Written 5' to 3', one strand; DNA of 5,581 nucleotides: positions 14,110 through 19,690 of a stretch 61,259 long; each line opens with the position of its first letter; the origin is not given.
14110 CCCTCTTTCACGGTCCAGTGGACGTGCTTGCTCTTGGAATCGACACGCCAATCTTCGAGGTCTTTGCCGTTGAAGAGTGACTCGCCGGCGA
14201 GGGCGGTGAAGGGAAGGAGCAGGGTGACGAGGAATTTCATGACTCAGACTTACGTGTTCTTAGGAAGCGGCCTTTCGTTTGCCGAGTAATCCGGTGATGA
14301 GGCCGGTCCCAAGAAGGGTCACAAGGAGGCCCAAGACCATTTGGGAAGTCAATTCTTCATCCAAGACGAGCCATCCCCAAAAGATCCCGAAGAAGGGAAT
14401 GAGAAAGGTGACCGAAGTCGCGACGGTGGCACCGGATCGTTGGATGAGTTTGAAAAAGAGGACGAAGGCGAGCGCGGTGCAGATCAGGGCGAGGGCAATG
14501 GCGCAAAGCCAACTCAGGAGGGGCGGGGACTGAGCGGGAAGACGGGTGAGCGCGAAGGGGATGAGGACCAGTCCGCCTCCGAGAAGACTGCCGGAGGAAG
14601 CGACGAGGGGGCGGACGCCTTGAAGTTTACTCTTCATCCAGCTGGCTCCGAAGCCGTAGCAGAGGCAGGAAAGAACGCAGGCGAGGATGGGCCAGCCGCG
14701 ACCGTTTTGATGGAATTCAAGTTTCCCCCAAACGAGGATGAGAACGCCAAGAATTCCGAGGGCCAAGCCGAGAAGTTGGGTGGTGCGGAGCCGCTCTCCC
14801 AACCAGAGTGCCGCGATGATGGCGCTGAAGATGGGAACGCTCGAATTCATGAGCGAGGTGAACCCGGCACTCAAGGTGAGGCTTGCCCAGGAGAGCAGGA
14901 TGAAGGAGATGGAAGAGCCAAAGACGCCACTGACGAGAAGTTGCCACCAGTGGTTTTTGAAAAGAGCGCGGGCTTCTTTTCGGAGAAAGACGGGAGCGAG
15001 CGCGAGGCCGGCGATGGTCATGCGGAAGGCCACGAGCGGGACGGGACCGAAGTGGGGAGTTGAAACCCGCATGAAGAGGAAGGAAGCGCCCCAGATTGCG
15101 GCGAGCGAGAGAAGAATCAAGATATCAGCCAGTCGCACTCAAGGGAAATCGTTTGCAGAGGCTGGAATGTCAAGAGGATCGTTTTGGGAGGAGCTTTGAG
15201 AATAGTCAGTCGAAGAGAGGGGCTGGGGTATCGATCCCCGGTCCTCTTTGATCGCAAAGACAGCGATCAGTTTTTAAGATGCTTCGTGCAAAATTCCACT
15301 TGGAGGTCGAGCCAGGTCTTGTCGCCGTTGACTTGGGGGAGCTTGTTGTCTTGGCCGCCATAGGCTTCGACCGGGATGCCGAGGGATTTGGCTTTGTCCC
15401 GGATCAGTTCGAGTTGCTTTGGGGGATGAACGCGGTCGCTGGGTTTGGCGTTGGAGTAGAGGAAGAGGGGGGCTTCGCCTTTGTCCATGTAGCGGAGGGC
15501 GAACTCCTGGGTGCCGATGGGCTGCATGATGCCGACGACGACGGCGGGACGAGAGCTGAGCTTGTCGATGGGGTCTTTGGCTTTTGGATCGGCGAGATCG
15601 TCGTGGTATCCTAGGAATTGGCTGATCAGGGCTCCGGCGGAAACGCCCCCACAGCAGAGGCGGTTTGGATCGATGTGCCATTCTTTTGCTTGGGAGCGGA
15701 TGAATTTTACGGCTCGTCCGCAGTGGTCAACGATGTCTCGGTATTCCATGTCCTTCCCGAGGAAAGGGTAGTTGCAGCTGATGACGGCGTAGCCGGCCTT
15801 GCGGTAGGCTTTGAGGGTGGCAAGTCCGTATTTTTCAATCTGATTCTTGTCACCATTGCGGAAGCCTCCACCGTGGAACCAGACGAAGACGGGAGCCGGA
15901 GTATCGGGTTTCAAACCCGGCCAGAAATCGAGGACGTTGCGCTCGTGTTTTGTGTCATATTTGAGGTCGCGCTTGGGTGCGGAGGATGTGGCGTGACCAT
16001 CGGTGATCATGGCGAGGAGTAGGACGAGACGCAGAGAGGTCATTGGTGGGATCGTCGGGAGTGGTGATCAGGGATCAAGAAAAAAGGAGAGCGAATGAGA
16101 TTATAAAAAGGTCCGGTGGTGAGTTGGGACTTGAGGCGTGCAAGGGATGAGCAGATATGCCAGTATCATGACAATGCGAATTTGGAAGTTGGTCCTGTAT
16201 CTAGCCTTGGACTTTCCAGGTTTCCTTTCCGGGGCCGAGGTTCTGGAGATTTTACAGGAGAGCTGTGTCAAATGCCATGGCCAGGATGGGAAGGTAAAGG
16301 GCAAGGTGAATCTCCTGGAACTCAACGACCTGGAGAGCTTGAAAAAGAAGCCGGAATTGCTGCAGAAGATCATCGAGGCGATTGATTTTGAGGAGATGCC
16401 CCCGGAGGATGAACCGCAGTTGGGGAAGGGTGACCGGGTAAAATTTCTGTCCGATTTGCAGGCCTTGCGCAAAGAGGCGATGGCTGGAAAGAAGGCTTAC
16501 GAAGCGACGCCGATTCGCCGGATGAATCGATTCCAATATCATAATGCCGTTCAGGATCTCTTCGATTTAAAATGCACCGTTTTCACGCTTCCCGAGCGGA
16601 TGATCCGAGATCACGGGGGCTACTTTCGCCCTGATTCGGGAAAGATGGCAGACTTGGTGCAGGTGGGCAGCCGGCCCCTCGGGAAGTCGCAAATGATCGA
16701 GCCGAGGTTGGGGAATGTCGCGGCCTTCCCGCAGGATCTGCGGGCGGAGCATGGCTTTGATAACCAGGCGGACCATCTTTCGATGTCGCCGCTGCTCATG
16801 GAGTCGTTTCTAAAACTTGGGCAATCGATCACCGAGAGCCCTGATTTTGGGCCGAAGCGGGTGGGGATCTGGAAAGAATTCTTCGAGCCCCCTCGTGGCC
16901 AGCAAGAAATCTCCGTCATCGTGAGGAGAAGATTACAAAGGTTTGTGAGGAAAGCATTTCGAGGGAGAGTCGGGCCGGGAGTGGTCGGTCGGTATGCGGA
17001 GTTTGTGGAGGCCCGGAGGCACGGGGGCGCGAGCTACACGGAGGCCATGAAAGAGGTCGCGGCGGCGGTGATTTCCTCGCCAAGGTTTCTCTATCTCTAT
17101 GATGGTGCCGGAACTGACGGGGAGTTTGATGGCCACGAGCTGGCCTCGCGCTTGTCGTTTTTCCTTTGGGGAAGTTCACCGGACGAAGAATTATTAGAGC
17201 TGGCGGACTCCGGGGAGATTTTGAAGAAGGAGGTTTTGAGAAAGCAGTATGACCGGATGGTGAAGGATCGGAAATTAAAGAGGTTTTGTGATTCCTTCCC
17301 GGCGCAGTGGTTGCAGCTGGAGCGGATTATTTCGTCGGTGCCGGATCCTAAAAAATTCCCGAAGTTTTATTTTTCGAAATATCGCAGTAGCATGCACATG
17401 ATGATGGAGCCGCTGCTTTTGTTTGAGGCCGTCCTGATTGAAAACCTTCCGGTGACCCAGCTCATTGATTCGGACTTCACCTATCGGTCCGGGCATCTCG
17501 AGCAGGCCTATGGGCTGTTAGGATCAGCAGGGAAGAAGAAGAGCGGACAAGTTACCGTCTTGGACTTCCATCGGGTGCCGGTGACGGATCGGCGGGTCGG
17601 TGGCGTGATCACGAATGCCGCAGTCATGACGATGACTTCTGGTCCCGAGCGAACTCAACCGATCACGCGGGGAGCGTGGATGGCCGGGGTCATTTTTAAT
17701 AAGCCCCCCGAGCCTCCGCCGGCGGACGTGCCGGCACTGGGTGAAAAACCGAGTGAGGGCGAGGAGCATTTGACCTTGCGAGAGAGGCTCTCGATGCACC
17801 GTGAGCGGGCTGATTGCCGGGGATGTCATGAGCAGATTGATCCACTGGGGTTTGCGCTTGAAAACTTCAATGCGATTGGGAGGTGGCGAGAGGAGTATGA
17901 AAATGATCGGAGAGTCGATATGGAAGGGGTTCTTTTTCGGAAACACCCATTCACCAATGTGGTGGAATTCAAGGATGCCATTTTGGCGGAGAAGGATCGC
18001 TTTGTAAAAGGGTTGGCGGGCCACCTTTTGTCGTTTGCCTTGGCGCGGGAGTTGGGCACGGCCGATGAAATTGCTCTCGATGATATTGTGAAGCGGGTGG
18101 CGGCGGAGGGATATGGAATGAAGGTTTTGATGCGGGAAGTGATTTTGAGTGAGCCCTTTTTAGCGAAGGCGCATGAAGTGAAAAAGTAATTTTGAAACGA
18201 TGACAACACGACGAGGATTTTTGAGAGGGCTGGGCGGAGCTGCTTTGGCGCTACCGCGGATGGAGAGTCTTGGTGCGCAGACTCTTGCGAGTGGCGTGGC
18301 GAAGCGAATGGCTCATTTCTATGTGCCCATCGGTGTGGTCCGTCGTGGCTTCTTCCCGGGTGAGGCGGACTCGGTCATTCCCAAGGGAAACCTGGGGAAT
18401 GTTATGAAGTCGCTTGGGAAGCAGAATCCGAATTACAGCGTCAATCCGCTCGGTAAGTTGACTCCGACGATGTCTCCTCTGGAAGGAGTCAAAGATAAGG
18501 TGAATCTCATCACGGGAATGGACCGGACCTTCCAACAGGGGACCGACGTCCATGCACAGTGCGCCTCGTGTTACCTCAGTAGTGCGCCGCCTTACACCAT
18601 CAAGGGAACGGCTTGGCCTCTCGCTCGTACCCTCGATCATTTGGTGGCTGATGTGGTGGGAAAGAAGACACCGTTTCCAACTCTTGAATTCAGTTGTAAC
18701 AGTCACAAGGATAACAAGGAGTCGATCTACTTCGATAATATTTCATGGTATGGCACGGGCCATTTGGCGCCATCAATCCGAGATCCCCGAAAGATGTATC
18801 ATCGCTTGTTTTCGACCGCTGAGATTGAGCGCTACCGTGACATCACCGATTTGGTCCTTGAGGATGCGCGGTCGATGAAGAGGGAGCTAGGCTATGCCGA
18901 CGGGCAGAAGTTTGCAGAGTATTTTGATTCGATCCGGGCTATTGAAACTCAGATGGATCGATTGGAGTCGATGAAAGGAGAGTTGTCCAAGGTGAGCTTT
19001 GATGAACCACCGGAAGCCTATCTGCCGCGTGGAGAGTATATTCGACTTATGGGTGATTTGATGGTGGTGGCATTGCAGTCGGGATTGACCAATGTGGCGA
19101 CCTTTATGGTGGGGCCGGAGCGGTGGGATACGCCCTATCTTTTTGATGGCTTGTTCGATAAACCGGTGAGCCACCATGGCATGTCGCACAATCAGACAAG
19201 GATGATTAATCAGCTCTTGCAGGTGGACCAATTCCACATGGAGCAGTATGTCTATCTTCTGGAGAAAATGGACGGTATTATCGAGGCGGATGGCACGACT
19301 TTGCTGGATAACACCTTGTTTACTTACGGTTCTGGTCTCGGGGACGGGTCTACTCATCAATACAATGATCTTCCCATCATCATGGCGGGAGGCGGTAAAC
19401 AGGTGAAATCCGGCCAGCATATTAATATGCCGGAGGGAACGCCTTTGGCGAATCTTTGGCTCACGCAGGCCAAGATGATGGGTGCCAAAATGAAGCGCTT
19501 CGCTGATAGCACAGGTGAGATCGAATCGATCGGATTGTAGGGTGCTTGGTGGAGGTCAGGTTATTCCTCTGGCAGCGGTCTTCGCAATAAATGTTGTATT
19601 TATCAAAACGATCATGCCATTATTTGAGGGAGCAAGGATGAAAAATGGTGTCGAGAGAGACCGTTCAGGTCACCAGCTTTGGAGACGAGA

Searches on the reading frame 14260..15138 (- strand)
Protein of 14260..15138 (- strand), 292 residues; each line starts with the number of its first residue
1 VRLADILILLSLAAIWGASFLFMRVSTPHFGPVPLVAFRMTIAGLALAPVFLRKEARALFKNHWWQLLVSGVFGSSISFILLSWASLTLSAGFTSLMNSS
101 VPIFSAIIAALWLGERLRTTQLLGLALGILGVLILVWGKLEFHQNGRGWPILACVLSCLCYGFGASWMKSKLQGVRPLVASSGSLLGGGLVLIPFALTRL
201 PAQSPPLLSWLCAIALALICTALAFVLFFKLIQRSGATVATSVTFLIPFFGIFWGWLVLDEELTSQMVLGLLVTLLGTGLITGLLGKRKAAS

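Call 39: search_protein_families(library=pfam, proteins=[window:14260-15138:-], max_evalue=0.001)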
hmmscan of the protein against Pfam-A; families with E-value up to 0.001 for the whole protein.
window:14260-15138:- (292 aa): 3 families
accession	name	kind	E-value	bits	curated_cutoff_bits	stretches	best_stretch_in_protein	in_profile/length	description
PF00892.27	EamA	-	9.6e-48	162.3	28.2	2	6-136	4-134/135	EamA-like transporter family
PF05653.20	Mg_trans_NIPA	-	1.7e-05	24.6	26.2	1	61-136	49-120/295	Magnesium transporter NIPA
PF03151.22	TPT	-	0.00019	21.3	30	1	56-144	57-144/291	Triose-phosphate Transporter family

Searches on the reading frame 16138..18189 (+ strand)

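Call 39: search_protein_families(library=pfam, proteins=[window:16138-18189:+], max_evalue=0.001)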
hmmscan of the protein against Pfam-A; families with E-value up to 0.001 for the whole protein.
window:16138-18189:+ (683 aa): 7 families
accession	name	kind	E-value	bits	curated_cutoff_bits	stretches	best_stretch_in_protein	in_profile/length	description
PF07631.16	PSD4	-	3.8e-36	124.8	23.3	1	331-460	2-128/128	Protein of unknown function (DUF1592)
PF07627.16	PSCyt3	-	1.6e-31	108.9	27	1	488-586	2-97/98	Protein of unknown function (DUF1588)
PF07624.16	PSD2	-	6.6e-19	67.8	25.8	1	604-674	4-74/74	Protein of unknown function (DUF1585)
PF07626.16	PSD3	-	3.3e-14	53.5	23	1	193-232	22-60/65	Protein of unknown function (DUF1587)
PF07637.16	PSD5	-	8.9e-14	52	34.2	1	262-321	2-61/62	Protein of unknown function (DUF1595)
PF07635.16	PSCyt1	-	1.8e-05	25.7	22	1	43-91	1-59/59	Planctomycete cytochrome C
PF13442.11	Cytochrome_CBB3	-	4.7e-05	24.1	27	0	37-95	8-56/68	Cytochrome C oxidase, cbb3-type, subunit III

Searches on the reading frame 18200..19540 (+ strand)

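Call 39: search_protein_families(library=pfam, proteins=[window:18200-19540:+], max_evalue=0.001)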
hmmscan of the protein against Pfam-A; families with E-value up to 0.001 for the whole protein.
window:18200-19540:+ (446 aa): 1 family
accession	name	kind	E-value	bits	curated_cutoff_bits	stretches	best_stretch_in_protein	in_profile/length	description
PF07586.16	HXXSHH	-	1.3e-73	248.8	30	1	36-350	1-306/307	Protein of unknown function (DUF1552)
